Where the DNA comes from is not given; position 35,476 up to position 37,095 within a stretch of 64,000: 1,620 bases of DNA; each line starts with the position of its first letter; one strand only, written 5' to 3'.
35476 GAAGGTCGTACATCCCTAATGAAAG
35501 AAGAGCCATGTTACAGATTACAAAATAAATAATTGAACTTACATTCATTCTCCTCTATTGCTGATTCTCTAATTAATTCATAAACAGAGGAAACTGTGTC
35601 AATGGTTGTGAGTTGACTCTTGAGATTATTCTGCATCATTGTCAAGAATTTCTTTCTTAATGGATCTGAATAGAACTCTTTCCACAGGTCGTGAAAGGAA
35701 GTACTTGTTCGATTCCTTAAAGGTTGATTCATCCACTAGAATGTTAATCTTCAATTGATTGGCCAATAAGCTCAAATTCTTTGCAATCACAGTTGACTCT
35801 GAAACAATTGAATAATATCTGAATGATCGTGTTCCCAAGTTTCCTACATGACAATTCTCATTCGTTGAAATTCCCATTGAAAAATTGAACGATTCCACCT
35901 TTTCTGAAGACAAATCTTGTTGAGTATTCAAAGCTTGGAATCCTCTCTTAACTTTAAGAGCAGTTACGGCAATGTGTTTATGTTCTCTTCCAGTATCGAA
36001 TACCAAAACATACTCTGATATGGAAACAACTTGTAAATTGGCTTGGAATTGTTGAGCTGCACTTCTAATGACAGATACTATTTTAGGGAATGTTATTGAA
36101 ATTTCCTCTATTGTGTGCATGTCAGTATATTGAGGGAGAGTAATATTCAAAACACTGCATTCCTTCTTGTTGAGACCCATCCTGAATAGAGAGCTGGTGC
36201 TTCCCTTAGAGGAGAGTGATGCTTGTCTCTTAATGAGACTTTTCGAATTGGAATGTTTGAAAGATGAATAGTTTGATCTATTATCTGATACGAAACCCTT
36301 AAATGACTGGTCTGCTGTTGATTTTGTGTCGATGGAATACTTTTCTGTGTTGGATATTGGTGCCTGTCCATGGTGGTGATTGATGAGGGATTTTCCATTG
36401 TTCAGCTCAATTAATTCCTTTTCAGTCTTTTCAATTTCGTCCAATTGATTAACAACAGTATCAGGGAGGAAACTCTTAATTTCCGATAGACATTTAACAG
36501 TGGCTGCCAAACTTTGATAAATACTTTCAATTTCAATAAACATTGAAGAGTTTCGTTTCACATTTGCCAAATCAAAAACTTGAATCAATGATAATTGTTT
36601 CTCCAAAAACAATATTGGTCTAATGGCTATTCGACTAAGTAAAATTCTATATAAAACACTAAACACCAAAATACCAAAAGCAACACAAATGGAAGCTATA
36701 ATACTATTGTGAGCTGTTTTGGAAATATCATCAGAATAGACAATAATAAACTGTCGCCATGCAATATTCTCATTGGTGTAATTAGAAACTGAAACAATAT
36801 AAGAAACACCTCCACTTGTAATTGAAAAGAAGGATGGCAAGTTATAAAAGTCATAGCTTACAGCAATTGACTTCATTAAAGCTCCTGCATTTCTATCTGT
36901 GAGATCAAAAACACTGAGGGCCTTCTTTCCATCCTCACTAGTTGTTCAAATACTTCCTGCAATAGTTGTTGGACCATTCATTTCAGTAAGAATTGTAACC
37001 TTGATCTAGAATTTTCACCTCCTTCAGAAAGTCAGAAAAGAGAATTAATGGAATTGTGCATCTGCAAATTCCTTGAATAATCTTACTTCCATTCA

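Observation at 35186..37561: Receptor-like gene combining a PBP/ANF-receptor-like ectodomain, one TM and an apparently catalytically dead nucleotide-cyclase homology domain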

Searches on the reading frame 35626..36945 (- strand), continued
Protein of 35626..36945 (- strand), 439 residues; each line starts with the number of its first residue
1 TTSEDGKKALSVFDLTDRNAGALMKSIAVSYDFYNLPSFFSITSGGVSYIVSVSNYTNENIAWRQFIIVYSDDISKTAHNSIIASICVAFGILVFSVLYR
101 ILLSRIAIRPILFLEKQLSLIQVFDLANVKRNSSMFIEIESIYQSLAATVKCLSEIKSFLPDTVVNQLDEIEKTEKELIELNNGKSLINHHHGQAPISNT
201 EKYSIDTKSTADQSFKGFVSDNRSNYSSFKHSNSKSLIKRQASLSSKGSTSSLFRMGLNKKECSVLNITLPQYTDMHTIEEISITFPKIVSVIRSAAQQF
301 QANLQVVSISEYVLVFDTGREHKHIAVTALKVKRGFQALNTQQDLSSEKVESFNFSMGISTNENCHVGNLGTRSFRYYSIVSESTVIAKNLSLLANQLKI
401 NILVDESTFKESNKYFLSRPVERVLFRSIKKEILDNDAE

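Call 51: list_cluster_members(proteins=[P0057, P0058, P0061, P0064, P0066, P0070, P0053, P0055, P0049, P0038])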
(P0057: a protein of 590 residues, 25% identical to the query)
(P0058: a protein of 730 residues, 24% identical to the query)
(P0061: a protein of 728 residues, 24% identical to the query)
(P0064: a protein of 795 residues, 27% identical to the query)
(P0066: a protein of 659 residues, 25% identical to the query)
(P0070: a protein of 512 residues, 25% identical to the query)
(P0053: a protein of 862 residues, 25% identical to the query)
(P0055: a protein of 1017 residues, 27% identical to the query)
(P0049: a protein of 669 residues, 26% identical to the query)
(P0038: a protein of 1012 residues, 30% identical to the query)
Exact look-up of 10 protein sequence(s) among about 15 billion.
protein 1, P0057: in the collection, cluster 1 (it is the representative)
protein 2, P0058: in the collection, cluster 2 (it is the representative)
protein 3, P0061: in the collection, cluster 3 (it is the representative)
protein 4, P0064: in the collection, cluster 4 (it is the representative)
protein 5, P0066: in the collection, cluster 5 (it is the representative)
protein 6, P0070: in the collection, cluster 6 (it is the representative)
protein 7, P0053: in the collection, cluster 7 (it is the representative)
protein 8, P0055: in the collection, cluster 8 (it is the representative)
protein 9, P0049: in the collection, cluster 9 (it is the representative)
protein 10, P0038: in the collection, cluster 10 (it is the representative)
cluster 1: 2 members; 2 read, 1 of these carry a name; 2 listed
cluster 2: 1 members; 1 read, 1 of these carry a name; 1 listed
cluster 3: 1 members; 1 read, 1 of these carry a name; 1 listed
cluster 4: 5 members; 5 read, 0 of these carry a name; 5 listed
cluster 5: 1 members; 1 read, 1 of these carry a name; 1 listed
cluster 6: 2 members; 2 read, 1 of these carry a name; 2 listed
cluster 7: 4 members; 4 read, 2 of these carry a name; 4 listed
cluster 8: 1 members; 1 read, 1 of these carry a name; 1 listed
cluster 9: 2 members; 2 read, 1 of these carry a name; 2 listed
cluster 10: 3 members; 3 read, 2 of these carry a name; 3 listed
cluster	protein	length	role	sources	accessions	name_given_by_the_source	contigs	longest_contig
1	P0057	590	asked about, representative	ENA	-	-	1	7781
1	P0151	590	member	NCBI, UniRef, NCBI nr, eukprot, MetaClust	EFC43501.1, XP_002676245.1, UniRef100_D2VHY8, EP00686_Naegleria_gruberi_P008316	Adenylate/Guanylate cyclase [Naegleria gruberi] | Adenylate/Guanylate cyclase n=1 Tax=Naegleria gruberi TaxID=5762 RepID=D2VHY8_NAEGR | XP_002676245.1 Adenylate/Guanylate cyclase [Naegleria gruberi strain NEG-M]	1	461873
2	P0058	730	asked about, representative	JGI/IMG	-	hypothetical protein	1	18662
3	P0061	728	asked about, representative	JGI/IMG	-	class 3 adenylate cyclase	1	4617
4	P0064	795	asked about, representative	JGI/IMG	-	-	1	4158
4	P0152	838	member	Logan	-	-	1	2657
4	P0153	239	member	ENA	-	-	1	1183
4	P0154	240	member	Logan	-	-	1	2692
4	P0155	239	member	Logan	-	-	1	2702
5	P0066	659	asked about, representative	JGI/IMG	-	class 3 adenylate cyclase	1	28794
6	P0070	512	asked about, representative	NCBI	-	-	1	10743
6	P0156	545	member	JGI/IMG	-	class 3 adenylate cyclase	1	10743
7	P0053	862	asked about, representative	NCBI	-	-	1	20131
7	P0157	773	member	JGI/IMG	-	class 3 adenylate cyclase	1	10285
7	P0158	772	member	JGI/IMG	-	class 3 adenylate cyclase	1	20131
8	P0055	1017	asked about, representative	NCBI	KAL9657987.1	hypothetical protein ABK040_016637 [Willaertia magna]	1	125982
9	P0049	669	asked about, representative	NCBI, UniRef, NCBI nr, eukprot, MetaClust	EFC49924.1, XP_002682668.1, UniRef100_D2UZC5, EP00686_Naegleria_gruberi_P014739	predicted protein [Naegleria gruberi] | Predicted protein n=1 Tax=Naegleria gruberi TaxID=5762 RepID=D2UZC5_NAEGR | uncharacterized protein NAEGRDRAFT_61889 [Naegleria gruberi]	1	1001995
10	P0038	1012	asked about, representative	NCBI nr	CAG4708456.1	unnamed protein product [Naegleria fowleri]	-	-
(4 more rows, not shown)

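Call 62: search_protein_families(library=pfam, max_evalue=0.001, proteins=[P0063, P0067, P0069, P0072, P0074, P0075, P0077, P0084, P0090, P0093])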
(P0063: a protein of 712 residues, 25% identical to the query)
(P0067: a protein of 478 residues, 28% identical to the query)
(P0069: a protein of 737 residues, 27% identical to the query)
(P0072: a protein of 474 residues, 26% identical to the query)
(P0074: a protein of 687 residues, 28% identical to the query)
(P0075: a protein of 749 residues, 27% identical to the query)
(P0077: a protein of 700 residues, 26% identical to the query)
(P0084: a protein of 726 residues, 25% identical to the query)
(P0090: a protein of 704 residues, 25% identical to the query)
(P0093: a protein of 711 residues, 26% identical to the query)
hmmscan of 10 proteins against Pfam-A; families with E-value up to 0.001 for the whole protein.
P0063 (712 aa): 4 families
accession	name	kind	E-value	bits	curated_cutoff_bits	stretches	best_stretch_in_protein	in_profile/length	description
PF02743.24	dCache_1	-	1.3e-26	94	45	1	70-338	50-239/240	Cache domain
PF00211.25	Guanylate_cyc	-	4.5e-25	88.7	21.9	1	452-629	6-177/183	Adenylate and Guanylate cyclase catalytic domain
PF22673.2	MCP-like_PDC_1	-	1.4e-09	38.8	27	1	158-226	42-112/113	Methyl-accepting chemotaxis protein-like, first PDC sensor domain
PF17201.10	Cache_3-Cache_2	-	4.6e-06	26.6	27.7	1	199-351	161-295/299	Cache 3/Cache 2 fusion domain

P0067 (478 aa): 3 families
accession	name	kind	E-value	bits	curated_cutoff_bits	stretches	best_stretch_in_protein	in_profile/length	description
PF00211.25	Guanylate_cyc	-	7.4e-22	78.3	21.9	1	221-393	8-174/183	Adenylate and Guanylate cyclase catalytic domain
PF02743.24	dCache_1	-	1.4e-06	28.5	45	1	3-105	138-239/240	Cache domain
PF17201.10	Cache_3-Cache_2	-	1.9e-05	24.6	27.7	1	3-118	170-295/299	Cache 3/Cache 2 fusion domain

P0069 (737 aa): 4 families
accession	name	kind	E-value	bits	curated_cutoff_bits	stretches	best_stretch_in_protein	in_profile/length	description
PF00211.25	Guanylate_cyc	-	1.7e-19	70.6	21.9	1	466-645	6-181/183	Adenylate and Guanylate cyclase catalytic domain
PF02743.24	dCache_1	-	2.1e-12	47.5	45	1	159-340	73-230/240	Cache domain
PF22673.2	MCP-like_PDC_1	-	7.8e-09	36.4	27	1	142-246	18-112/113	Methyl-accepting chemotaxis protein-like, first PDC sensor domain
PF00672.30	HAMP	-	7.2e-05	23.5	25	1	387-438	1-51/53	HAMP domain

P0072 (474 aa): 1 family
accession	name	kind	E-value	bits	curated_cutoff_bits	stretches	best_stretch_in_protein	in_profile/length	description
PF00211.25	Guanylate_cyc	-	8.1e-22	78.1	21.9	1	162-336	7-175/183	Adenylate and Guanylate cyclase catalytic domain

P0074 (687 aa): 3 families
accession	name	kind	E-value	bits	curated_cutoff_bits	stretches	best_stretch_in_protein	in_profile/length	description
PF00211.25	Guanylate_cyc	-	1.6e-19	70.6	21.9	1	443-624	7-181/183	Adenylate and Guanylate cyclase catalytic domain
PF02743.24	dCache_1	-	4.6e-18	66.1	45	1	190-328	92-239/240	Cache domain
PF22673.2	MCP-like_PDC_1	-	0.00028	21.7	27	1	190-251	51-112/113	Methyl-accepting chemotaxis protein-like, first PDC sensor domain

P0075 (749 aa): 3 families
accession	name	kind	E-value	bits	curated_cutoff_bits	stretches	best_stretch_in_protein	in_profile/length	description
PF00211.25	Guanylate_cyc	-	2.1e-21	76.8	21.9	1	490-664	7-175/183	Adenylate and Guanylate cyclase catalytic domain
PF02743.24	dCache_1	-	8.7e-16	58.6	45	1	139-312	62-204/240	Cache domain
PF22673.2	MCP-like_PDC_1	-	2e-06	28.7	27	1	183-265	33-113/113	Methyl-accepting chemotaxis protein-like, first PDC sensor domain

P0077 (700 aa): 3 families
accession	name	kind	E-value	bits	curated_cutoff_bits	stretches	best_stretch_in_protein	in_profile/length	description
PF00211.25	Guanylate_cyc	-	1.4e-22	80.6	21.9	1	440-620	6-179/183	Adenylate and Guanylate cyclase catalytic domain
PF02743.24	dCache_1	-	7.9e-17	62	45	1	123-326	87-239/240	Cache domain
PF22673.2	MCP-like_PDC_1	-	1.1e-06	29.5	27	1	141-228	35-111/113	Methyl-accepting chemotaxis protein-like, first PDC sensor domain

P0084 (726 aa): 3 families
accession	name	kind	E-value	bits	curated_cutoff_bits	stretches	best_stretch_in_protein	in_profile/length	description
PF00211.25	Guanylate_cyc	-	4.8e-20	72.4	21.9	1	462-641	7-179/183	Adenylate and Guanylate cyclase catalytic domain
PF02743.24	dCache_1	-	3.1e-12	47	45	1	128-347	57-239/240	Cache domain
PF22673.2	MCP-like_PDC_1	-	5.6e-07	30.4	27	1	168-247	35-108/113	Methyl-accepting chemotaxis protein-like, first PDC sensor domain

P0090 (704 aa): 4 families
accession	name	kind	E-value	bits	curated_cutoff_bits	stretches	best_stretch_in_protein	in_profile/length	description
PF00211.25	Guanylate_cyc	-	1.2e-20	74.3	21.9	1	444-623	7-179/183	Adenylate and Guanylate cyclase catalytic domain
PF02743.24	dCache_1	-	2.6e-20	73.4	45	1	95-320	57-233/240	Cache domain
PF22673.2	MCP-like_PDC_1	-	2.2e-12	47.8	27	1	155-232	35-111/113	Methyl-accepting chemotaxis protein-like, first PDC sensor domain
PF17201.10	Cache_3-Cache_2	-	5.6e-05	23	27.7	1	206-344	161-297/299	Cache 3/Cache 2 fusion domain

P0093 (711 aa): 3 families
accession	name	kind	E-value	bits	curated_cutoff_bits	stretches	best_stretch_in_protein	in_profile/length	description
PF00211.25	Guanylate_cyc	-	1.1e-25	90.8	21.9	1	449-623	7-175/183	Adenylate and Guanylate cyclase catalytic domain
PF02743.24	dCache_1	-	1.7e-10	41.3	45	1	103-245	66-176/240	Cache domain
PF22673.2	MCP-like_PDC_1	-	6.6e-08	33.4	27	1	143-226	36-113/113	Methyl-accepting chemotaxis protein-like, first PDC sensor domain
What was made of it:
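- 36394..36636 (-): HAMP-like helix-loop-helix (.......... … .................) followed by a signalling helix. One bacterial relative scores 23.5 bits against a cut-off of 25 (call 62).
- Those relatives score 41-94 bits on dCache_1, most of them above the 45-bit cut-off (call 62).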

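Call 65: list_cluster_members(proteins=[P0063, P0067, P0069, P0074, P0075, P0077, P0084, P0090, P0093, P0046])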
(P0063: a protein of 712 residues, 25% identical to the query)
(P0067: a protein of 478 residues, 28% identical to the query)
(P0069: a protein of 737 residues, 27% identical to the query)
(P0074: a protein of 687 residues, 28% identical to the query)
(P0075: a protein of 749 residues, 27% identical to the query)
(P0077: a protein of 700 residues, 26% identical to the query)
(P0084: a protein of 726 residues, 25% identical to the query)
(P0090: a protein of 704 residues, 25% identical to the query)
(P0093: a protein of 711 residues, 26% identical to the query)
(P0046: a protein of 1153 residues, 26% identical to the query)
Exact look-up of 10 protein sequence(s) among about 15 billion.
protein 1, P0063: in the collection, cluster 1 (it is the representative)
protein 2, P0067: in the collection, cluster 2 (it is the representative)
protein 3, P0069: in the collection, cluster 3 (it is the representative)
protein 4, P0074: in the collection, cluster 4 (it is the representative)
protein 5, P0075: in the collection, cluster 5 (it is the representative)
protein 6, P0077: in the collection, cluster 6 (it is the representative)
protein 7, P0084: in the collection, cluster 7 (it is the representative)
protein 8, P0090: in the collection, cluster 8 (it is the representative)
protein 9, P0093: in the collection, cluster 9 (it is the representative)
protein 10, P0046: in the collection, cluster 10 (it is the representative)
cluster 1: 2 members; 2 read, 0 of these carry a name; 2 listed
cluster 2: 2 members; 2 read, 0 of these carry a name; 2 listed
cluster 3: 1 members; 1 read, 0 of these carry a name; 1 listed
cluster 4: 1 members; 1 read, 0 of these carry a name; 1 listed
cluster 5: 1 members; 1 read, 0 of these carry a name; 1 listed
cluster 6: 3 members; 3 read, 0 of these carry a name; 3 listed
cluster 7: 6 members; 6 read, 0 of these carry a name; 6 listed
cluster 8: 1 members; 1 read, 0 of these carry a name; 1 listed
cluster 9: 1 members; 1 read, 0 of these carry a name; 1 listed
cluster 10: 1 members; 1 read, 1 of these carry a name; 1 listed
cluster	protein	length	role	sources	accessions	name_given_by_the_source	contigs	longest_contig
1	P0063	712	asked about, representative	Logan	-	-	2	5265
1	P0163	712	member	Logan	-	-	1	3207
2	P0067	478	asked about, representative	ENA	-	-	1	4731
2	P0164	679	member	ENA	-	-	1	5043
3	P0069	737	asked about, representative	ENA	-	-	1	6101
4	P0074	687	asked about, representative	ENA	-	-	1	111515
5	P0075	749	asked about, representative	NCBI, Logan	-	-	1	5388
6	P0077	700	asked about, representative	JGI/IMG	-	-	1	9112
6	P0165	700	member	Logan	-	-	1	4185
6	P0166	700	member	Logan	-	-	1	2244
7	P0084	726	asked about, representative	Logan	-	-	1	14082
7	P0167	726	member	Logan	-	-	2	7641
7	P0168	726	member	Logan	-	-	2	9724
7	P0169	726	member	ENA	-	-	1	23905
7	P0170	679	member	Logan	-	-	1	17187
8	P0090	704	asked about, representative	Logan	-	-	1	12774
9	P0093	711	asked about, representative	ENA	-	-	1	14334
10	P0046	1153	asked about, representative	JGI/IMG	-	ankyrin repeat protein/class 3 adenylate cyclase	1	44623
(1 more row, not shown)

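Call 67: find_encoding_contigs(protein=P0074, flank=6000, max_places=1)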
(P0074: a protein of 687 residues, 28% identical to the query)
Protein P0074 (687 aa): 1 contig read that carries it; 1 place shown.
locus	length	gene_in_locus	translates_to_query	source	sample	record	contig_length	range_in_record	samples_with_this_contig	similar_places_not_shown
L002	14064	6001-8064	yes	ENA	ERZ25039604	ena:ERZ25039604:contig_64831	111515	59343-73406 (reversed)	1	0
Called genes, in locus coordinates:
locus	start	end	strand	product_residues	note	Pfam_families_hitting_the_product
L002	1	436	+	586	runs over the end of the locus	PF00664:ABC_membrane, PF00005:ABC_tran, PF02463:SMC_N (weak)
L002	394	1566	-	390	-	PF04932:Wzy_C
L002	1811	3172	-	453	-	PF03721:UDPG_MGDP_dh_N, PF00984:UDPG_MGDP_dh, PF03720:UDPG_MGDP_dh_C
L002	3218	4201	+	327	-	PF01370:Epimerase, PF16363:GDP_Man_Dehyd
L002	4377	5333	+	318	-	PF01073:3Beta_HSD, PF01370:Epimerase, PF02719:Polysacc_synt_2, PF04321:RmlD_sub_bind, PF05368:NmrA (weak), PF07993:NAD_binding_4 (faint), PF16363:GDP_Man_Dehyd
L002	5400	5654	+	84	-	PF07927:HicA_toxin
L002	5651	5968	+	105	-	PF05534:HicB, PF03869:Arc (weak)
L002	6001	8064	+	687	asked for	PF02743:dCache_1, PF00211:Guanylate_cyc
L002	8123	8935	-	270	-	-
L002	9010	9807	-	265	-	PF13173:AAA_14, PF13635:DUF4143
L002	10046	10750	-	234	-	PF13338:AbiEi_4 (weak)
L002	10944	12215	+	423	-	PF00375:SDF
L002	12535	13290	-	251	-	-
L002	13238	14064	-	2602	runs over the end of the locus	PF12340:DUF3638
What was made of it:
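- One of them sits in a clearly prokaryotic gene neighbourhood (call 67).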

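Call 70: find_homologous_proteins(query=A2, max_evalue=1e-10)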
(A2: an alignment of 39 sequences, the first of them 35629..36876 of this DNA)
Query A2 (39 sequences) (416 aa, profile of the alignment): 3 proteins with E <= 1e-10 among 8000 candidates.
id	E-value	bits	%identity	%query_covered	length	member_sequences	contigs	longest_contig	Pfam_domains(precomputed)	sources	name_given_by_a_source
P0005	1.3e-242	826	34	97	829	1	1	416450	-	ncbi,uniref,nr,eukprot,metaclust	ncbi:predicted protein [Naegleria gruberi]|uniref:Predicted protein n=1 Tax=Naegleria gruberi TaxID=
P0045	7.5e-232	790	24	90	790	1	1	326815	-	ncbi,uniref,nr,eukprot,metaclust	ncbi:predicted protein [Naegleria gruberi]|uniref:Predicted protein n=1 Tax=Naegleria gruberi TaxID=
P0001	2.0e-117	412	100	100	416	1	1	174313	-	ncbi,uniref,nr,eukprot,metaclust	ncbi:predicted protein [Naegleria gruberi]|uniref:Predicted protein n=1 Tax=Naegleria gruberi TaxID=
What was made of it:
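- Tried and rejected: With the family alignment it returned only 3 proteins (call 70).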

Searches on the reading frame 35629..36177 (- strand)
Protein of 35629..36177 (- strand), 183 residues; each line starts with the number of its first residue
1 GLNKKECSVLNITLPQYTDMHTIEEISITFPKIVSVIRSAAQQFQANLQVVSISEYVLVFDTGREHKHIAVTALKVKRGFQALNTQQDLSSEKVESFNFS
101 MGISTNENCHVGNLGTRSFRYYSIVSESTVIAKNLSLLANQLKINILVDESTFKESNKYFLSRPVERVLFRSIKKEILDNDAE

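Call 14: search_protein_families(library=pfam, max_evalue=10, proteins=[window:35629-36177:-])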
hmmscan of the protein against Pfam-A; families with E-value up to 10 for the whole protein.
seq(183 aa): 0 families
